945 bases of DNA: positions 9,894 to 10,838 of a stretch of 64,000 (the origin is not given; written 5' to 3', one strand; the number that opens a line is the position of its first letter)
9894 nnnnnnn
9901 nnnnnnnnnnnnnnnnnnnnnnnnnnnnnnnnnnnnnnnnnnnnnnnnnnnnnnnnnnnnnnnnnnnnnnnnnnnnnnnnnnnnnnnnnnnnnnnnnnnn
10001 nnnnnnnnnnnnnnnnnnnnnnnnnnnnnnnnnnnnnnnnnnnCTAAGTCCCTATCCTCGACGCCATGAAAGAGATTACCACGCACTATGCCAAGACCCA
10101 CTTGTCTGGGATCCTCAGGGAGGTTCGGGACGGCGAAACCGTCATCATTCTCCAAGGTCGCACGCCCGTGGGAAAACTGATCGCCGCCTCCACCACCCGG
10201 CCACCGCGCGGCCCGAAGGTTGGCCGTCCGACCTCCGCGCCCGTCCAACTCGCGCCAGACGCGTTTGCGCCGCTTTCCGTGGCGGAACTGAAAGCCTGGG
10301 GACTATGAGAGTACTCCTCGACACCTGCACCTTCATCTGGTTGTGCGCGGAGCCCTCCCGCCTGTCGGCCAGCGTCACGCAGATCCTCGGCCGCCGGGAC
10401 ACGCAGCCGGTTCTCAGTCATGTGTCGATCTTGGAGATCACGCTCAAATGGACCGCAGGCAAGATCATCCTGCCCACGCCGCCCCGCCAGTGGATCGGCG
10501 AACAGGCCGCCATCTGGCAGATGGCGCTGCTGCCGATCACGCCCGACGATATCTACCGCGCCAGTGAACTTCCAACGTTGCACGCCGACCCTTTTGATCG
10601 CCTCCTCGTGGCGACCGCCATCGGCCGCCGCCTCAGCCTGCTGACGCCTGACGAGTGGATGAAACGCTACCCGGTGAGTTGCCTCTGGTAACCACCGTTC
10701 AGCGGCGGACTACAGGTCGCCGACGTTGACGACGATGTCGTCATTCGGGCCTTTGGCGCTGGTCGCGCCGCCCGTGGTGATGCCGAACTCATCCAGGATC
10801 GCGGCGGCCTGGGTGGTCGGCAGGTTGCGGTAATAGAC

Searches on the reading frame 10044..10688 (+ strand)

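Call 92: search_protein_families(library=pfam, proteins=[window:10044-10688:+], max_evalue=0.00001)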
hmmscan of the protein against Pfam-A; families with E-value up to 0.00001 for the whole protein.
window:10044-10688:+ (215 aa): 1 family
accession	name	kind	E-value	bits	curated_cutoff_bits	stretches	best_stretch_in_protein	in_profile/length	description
PF01850.27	PIN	-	2.9e-07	31.5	23.6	1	90-209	1-117/120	PIN domain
